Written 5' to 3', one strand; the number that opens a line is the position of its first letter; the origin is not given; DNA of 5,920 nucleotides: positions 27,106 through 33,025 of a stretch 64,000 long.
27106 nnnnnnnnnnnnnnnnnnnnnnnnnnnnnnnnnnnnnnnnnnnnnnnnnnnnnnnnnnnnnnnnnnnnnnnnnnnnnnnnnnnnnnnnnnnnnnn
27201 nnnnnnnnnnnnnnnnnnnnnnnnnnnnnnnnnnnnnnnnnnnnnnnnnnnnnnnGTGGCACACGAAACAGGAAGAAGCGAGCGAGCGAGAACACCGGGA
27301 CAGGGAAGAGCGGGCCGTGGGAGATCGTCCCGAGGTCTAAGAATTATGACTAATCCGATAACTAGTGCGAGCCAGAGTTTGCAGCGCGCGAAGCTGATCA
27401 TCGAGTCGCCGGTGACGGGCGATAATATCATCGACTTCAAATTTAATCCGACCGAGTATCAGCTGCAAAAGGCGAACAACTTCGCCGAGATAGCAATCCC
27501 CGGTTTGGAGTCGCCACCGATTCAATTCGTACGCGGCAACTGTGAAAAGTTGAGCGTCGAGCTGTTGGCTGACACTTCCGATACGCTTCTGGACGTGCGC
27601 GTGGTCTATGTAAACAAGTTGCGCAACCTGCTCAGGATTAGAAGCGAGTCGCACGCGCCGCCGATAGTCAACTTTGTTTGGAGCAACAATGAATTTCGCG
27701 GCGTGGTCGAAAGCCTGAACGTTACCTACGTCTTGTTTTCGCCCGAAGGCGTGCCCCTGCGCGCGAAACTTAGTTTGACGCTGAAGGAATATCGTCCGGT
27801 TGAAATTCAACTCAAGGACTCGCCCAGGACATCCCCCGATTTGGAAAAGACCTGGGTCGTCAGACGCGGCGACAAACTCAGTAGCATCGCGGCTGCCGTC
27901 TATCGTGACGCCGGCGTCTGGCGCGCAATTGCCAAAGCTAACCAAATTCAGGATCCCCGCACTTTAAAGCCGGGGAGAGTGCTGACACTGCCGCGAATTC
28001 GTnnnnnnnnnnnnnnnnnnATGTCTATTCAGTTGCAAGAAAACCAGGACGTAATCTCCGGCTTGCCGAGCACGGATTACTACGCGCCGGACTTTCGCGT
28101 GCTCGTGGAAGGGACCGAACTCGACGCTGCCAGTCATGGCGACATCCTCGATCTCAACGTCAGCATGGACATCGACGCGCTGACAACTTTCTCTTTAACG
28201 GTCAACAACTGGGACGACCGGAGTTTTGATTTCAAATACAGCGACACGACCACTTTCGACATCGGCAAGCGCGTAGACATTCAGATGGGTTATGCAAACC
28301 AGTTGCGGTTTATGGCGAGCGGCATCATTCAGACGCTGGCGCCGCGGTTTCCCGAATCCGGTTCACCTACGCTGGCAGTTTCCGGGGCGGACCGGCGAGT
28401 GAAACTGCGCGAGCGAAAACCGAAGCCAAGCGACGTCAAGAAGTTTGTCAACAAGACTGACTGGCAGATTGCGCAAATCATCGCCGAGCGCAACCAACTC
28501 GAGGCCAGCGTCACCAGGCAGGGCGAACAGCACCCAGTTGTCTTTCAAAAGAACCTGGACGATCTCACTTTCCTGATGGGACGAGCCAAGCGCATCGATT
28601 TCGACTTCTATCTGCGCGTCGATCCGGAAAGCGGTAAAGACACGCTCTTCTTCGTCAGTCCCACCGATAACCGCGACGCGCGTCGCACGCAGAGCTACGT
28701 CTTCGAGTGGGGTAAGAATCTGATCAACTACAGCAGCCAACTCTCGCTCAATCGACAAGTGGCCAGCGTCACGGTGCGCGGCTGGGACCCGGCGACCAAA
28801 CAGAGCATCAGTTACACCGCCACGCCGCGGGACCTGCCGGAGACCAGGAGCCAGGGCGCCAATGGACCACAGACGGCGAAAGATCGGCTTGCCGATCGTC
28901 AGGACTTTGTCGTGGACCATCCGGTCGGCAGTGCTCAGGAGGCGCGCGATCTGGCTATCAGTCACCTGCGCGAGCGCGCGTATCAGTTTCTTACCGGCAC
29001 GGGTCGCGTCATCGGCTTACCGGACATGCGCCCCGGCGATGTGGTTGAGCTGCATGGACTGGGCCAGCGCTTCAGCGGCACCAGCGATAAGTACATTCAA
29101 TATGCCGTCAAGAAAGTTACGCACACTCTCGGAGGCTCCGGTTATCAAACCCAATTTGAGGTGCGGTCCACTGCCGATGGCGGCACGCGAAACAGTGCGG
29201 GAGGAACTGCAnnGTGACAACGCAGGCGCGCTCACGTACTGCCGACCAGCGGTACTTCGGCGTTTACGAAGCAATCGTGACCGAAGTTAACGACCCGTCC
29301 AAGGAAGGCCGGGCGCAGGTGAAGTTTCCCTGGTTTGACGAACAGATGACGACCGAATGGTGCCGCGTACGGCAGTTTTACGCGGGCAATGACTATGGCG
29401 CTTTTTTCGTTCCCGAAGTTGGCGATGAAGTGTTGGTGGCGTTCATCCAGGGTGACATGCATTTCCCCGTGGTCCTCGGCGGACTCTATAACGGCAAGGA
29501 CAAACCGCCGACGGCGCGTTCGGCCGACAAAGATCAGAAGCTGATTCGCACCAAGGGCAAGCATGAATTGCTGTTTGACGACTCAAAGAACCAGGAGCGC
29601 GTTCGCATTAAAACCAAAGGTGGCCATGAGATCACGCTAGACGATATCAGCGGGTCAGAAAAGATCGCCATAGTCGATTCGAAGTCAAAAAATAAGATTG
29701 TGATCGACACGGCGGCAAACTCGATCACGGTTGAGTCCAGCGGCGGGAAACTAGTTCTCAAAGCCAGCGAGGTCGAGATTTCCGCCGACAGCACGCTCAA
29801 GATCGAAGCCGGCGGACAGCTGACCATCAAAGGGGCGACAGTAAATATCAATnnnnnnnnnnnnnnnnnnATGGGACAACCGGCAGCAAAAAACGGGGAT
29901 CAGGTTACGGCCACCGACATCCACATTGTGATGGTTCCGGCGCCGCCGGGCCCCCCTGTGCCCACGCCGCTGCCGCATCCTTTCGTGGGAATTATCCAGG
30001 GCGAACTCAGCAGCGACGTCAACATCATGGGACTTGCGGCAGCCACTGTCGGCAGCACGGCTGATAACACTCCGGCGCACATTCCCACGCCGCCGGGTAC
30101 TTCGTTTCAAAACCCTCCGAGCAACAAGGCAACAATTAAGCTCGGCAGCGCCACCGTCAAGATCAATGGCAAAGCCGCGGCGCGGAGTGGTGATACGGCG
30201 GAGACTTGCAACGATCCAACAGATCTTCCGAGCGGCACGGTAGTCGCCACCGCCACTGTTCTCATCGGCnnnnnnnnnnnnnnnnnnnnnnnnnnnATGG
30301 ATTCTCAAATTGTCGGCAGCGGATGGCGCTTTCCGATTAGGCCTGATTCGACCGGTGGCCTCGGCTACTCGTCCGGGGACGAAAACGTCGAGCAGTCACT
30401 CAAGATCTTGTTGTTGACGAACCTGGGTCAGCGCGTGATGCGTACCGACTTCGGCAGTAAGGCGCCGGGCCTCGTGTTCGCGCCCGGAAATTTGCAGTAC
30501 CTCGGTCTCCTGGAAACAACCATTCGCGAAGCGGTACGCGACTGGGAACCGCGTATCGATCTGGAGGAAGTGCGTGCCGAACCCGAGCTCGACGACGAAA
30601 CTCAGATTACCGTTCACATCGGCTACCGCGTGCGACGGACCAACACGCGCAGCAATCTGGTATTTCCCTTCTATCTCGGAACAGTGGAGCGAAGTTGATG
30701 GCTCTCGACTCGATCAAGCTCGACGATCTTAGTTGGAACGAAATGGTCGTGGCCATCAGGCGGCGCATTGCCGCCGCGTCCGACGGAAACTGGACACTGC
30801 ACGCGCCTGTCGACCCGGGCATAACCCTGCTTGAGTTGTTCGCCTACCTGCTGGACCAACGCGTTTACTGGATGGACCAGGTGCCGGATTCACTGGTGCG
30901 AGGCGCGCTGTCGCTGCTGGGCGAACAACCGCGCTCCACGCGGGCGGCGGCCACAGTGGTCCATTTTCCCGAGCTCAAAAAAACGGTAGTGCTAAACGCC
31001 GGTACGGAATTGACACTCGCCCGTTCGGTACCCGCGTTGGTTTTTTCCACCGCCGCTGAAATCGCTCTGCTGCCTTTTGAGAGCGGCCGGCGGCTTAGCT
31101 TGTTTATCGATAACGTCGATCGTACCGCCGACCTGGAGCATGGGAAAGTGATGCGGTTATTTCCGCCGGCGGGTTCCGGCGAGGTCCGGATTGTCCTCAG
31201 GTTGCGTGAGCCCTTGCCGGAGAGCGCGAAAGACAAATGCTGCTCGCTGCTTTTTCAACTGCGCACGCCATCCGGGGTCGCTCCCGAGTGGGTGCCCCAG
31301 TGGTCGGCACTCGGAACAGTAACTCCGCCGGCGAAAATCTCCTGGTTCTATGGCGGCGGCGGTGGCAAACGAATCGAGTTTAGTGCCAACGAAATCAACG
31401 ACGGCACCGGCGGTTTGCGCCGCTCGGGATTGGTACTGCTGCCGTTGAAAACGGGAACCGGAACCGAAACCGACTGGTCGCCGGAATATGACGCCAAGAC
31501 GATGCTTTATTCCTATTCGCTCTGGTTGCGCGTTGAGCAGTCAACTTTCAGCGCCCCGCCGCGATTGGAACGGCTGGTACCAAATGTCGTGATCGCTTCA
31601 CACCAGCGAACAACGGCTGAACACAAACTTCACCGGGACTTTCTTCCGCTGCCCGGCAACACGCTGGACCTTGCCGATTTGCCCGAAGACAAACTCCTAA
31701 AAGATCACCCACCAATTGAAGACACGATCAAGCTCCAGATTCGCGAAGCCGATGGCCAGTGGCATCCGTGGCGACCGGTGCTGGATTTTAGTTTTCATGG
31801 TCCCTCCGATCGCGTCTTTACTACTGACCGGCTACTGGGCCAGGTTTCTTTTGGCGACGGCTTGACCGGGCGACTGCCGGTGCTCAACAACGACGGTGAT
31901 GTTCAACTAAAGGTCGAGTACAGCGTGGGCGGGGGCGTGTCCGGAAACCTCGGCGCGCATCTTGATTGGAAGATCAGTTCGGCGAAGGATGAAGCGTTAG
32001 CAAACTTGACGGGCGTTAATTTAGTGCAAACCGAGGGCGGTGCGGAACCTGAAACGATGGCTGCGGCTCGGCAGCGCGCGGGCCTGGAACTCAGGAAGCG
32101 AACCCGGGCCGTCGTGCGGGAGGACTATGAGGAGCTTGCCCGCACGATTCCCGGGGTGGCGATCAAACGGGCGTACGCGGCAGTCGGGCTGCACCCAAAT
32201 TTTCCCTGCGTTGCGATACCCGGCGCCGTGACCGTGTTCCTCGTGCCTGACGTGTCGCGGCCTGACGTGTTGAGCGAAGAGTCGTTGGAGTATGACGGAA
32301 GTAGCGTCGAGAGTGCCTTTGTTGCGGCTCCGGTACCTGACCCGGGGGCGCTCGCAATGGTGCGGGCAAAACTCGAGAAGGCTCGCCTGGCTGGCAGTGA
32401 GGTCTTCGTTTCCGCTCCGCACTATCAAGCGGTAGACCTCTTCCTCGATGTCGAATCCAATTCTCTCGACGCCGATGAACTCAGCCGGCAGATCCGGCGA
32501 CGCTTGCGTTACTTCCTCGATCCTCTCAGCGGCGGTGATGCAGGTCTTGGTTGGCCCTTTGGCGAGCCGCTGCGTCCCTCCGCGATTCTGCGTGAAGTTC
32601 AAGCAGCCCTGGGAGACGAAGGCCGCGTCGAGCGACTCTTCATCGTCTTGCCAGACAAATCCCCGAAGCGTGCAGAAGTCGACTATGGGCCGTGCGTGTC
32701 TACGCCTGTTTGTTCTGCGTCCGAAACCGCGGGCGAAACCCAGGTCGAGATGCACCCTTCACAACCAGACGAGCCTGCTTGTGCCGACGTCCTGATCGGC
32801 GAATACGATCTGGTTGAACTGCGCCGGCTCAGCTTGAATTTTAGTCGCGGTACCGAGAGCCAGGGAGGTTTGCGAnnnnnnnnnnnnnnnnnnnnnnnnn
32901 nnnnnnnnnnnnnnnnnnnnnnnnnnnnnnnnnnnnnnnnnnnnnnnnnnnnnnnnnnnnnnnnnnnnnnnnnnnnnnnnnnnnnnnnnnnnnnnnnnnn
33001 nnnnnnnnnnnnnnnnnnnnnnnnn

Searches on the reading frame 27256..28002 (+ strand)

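Call 9: search_protein_families(library=pfam, proteins=[window:27256-28002:+], max_evalue=0.01)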
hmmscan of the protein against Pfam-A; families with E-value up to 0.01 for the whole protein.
window:27256-28002:+ (249 aa): 3 families
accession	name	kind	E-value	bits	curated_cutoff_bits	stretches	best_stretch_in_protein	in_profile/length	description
PF19266.4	CIS_tube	-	3.9e-28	98.6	27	1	57-182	22-153/158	Contractile injection system tube protein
PF01476.26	LysM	-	1.5e-08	34.9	20.9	1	201-246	2-43/43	LysM domain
PF06995.16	Phage_P2_GpU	-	0.0059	16.7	27.5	0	119-179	56-118/120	Phage P2 GpU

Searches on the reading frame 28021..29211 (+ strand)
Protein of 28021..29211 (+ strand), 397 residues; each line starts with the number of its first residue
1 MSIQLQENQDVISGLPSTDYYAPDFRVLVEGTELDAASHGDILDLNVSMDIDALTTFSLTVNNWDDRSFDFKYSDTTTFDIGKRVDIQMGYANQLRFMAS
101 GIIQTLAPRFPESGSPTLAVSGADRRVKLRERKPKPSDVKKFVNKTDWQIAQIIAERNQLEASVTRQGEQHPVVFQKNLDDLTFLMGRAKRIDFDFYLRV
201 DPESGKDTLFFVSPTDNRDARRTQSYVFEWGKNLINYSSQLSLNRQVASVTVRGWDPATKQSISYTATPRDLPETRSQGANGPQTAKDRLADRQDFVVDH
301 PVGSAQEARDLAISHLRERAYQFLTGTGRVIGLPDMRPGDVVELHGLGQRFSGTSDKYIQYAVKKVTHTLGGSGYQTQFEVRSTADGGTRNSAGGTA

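Call 9: search_protein_families(library=pfam, proteins=[window:28021-29211:+], max_evalue=0.01)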
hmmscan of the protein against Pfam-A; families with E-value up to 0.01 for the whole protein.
window:28021-29211:+ (397 aa): 0 families

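Call 11: search_protein_families(library=ncbifam, proteins=[window:28021-29211:+], max_evalue=0.1)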
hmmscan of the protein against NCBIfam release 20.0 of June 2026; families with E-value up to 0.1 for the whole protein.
window:28021-29211:+ (397 aa): 1 family
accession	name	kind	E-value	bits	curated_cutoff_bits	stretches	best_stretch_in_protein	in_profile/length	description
NF033848.1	VgrG_rel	hypoth_equivalog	4.1e-25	88.1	275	1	24-384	4-351/547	VgrG-related protein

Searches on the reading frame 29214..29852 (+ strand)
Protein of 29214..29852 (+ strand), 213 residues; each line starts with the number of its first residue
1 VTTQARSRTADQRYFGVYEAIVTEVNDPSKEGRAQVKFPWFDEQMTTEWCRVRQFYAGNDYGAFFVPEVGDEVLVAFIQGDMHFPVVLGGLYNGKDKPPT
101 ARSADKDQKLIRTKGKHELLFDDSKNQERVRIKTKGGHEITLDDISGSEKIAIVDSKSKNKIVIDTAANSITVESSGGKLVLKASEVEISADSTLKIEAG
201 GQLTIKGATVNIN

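Call 9: search_protein_families(library=pfam, proteins=[window:29214-29852:+], max_evalue=0.01)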
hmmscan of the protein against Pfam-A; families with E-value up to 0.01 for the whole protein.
window:29214-29852:+ (213 aa): 2 families
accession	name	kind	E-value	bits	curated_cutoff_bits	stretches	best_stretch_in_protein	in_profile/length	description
PF04717.18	Phage_base_V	-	1.3e-27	96.4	23.8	1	18-92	1-75/75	Type VI secretion system/phage-baseplate injector OB domain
PF22178.3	Gp5_trimer_C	-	0.0025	18.4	30.9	0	138-208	15-83/112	Bacteriophage T4 gp5 C-terminal trimerisation domain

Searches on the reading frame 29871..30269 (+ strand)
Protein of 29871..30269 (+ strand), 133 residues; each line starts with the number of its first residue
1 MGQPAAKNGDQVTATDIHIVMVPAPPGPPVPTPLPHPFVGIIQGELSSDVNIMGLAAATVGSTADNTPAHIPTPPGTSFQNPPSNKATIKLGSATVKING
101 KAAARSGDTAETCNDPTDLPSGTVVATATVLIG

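Call 9: search_protein_families(library=pfam, proteins=[window:29871-30269:+], max_evalue=0.01)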
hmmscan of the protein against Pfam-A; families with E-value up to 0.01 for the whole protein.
window:29871-30269:+ (133 aa): 1 family
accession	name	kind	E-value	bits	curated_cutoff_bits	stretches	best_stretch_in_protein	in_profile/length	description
PF05488.18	PAAR_motif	-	4e-12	46.6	27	2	43-110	12-62/70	PAAR motif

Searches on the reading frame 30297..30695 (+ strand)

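Call 10: search_protein_families(library=pfam, proteins=[window:30297-30695:+], max_evalue=0.01)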
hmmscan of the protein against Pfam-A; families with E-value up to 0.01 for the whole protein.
window:30297-30695:+ (133 aa): 1 family
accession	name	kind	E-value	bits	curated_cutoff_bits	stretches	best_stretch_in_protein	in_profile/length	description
PF04965.19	GPW_gp25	-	1.4e-22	79.7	27.2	1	26-116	2-95/96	Baseplate wedge protein gp25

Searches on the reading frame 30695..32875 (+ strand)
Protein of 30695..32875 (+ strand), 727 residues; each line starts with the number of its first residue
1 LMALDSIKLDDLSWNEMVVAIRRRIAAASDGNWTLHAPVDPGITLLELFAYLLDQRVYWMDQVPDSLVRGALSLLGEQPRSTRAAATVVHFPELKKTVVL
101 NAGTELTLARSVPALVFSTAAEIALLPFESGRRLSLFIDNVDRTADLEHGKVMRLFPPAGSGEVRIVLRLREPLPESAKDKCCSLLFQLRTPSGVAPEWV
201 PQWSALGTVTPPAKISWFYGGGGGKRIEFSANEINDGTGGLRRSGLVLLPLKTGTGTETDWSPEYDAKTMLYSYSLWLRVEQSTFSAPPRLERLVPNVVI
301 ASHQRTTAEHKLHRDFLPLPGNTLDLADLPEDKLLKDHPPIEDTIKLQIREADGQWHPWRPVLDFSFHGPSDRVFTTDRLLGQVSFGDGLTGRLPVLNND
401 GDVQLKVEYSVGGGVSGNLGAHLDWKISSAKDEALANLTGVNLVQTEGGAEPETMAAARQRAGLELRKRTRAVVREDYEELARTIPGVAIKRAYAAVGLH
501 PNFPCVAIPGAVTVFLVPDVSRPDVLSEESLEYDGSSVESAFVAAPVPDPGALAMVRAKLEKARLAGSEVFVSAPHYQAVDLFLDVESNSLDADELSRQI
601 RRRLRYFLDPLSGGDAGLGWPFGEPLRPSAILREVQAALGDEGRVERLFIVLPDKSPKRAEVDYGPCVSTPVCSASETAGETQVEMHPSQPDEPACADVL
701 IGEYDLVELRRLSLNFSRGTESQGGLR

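Call 8: search_protein_families(library=pfam, proteins=[window:30695-32875:+], max_evalue=0.1)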
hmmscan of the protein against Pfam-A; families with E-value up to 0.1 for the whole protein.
window:30695-32875:+ (727 aa): 1 family
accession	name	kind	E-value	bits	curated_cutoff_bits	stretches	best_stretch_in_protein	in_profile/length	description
PF04865.19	Baseplate_J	-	3.4e-08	33.6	21.1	1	414-608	75-237/255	Baseplate J-like protein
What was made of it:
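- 30695..34959 (+): Two Baseplate_J paralogues (J1 30695-32878, J2 32875-34959) that complete the wedge. Pfam Baseplate_J, E 3e-8 and 3e-13 (call 8).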
